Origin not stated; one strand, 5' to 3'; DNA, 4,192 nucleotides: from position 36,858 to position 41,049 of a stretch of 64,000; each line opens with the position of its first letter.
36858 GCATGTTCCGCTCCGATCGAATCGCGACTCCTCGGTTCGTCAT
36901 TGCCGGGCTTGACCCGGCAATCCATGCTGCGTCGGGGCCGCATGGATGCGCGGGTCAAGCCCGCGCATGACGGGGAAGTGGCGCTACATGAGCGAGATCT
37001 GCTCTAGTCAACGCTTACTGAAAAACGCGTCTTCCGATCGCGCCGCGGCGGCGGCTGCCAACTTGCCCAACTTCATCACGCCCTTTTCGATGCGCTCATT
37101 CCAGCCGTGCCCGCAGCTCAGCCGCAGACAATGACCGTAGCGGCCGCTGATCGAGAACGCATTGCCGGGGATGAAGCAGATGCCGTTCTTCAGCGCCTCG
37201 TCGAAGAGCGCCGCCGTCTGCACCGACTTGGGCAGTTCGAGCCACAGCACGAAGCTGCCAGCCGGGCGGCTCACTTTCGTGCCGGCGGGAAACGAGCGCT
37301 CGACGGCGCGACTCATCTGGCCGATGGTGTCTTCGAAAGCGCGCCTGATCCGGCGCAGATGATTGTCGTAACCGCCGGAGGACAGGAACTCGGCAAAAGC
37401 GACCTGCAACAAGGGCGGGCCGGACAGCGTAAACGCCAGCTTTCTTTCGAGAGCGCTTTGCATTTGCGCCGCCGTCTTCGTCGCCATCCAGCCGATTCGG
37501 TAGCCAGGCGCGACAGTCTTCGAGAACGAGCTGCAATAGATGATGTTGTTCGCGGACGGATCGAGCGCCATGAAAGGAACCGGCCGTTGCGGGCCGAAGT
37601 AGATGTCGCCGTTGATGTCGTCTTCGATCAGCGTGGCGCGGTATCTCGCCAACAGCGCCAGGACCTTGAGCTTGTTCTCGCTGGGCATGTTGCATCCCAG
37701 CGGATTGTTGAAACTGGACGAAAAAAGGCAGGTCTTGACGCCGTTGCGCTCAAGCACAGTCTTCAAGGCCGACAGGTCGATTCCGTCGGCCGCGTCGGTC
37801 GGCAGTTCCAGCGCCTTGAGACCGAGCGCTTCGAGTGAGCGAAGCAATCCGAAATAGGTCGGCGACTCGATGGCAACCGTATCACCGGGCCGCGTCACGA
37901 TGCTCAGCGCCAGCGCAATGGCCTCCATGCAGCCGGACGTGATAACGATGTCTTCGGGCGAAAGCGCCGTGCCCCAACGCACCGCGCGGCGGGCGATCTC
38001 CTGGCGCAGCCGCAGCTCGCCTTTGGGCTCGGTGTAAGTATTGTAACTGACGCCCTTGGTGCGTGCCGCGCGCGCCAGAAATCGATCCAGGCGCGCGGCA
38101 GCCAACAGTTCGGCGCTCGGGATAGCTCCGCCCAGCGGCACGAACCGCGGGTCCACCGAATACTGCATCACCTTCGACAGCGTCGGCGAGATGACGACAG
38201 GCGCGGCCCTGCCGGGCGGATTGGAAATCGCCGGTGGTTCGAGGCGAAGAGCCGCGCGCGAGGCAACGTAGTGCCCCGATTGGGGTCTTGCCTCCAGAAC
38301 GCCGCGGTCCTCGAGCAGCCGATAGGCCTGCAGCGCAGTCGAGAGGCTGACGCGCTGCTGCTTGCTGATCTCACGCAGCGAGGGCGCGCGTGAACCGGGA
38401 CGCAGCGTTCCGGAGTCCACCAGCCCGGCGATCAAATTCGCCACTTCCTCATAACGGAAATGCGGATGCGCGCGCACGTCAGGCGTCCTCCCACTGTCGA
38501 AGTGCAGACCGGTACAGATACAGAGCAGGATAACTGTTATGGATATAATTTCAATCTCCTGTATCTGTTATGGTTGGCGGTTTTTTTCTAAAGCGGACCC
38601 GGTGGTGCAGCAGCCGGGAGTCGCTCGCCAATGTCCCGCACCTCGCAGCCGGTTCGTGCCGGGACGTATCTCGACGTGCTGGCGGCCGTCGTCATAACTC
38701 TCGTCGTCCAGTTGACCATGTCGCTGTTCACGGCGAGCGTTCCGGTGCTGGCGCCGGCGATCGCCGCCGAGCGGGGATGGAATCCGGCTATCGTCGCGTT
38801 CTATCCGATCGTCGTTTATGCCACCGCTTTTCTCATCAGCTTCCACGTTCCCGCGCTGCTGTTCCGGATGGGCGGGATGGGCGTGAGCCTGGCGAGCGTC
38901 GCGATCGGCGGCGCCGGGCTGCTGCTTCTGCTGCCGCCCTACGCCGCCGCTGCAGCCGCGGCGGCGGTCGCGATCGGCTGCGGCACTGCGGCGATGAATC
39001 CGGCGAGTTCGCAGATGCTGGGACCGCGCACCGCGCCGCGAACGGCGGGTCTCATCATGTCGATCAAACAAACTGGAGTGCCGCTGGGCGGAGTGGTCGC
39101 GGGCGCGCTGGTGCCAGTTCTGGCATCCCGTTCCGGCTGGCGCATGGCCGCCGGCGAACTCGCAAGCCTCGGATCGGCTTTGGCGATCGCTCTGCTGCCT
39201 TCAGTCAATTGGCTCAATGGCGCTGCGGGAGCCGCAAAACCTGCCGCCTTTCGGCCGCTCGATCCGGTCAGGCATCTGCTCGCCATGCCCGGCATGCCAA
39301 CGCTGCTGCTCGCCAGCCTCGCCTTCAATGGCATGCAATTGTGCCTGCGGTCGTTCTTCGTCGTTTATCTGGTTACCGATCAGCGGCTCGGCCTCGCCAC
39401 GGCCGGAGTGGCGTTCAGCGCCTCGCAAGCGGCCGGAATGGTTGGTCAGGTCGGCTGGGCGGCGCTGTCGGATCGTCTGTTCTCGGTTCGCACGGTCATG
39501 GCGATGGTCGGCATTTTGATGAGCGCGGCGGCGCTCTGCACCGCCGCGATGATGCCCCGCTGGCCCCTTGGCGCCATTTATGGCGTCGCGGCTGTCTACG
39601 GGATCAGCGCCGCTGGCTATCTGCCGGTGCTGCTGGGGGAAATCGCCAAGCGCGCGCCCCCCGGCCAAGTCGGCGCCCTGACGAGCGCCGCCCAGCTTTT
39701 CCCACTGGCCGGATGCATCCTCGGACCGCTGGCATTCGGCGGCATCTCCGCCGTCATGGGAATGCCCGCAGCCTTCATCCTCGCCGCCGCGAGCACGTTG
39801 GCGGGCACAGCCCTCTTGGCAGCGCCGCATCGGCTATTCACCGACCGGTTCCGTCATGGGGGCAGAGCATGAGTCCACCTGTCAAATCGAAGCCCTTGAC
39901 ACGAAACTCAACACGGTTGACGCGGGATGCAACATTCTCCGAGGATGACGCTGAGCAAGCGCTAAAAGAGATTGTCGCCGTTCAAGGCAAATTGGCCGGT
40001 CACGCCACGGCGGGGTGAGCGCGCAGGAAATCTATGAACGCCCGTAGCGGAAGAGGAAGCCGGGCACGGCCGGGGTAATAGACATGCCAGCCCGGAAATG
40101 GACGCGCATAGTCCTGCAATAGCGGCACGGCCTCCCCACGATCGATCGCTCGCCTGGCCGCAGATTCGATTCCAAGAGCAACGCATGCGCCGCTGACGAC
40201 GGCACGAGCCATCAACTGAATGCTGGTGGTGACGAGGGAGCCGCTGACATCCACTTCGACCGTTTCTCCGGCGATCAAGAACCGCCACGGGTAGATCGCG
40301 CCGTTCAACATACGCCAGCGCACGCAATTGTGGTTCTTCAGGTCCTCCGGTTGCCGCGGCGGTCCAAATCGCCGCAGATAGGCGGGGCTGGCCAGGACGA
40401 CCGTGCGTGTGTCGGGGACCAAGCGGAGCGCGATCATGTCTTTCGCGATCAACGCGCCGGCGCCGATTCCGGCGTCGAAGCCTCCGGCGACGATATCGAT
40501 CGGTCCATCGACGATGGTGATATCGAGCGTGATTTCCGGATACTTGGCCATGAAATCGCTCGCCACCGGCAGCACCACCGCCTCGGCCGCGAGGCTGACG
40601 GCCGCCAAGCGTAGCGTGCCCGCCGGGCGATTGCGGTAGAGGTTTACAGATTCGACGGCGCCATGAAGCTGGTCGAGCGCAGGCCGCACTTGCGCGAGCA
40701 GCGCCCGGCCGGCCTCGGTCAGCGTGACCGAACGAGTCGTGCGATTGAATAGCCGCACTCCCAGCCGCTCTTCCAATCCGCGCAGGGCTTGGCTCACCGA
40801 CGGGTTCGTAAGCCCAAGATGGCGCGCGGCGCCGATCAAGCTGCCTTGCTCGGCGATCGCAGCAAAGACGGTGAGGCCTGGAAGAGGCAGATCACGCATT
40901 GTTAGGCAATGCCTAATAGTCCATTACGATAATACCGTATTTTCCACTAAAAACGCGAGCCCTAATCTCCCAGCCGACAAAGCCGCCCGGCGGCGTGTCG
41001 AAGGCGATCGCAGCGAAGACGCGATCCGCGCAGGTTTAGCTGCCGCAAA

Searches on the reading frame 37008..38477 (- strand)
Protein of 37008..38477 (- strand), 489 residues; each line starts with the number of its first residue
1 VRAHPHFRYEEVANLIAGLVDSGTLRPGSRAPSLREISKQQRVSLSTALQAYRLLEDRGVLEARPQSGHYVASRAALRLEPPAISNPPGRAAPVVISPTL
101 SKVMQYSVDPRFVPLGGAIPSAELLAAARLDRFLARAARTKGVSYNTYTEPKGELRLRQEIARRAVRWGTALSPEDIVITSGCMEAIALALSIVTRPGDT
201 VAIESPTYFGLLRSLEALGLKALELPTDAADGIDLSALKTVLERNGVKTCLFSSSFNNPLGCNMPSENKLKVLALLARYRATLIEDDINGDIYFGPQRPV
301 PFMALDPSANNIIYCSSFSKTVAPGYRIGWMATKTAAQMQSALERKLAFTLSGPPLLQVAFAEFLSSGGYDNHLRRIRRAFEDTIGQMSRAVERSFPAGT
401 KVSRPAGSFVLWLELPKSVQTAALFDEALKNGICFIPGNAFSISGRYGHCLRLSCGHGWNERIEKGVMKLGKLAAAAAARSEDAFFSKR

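Call 57: search_protein_families(library=pfam, proteins=[window:37008-38477:-], max_evalue=0.001)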
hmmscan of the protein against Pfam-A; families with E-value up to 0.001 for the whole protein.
window:37008-38477:- (489 aa): 2 families
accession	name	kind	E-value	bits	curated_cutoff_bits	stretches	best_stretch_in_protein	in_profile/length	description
PF00155.27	Aminotran_1_2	-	2.8e-32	112.7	19.7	1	137-466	26-357/361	Aminotransferase class I and II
PF00392.27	GntR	-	3.6e-11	43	27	1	9-71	2-64/64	Bacterial regulatory proteins, gntR family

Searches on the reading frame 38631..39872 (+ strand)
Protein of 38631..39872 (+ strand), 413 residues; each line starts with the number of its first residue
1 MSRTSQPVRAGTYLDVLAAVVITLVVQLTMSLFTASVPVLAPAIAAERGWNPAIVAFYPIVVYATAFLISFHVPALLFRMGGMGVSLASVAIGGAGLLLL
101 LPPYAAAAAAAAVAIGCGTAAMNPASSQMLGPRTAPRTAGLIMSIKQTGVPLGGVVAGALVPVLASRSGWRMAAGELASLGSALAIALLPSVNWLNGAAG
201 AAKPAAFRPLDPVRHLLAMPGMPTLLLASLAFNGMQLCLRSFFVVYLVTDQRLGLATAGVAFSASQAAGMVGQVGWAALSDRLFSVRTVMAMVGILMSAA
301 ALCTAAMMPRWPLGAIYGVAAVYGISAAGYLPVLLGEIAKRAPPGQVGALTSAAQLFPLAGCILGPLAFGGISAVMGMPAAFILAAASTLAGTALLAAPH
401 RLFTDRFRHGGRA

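Call 57: search_protein_families(library=pfam, proteins=[window:38631-39872:+], max_evalue=0.001)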
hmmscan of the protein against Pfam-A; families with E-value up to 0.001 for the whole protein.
window:38631-39872:+ (413 aa): 1 family
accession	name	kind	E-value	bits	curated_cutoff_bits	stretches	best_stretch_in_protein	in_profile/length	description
PF07690.21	MFS_1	-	8.2e-27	94.5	33.4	2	28-356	6-337/347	Major Facilitator Superfamily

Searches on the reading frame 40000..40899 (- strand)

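Call 57: search_protein_families(library=pfam, proteins=[window:40000-40899:-], max_evalue=0.001)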
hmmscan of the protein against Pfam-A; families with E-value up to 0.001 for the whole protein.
window:40000-40899:- (299 aa): 2 families
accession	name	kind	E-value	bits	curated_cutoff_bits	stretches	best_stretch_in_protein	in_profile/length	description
PF03466.25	LysR_substrate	-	6.4e-35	120.9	28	1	90-295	2-207/209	LysR substrate binding domain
PF00126.33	HTH_1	-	1.1e-21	77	26.6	1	9-65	4-60/60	Bacterial regulatory helix-turn-helix protein, lysR family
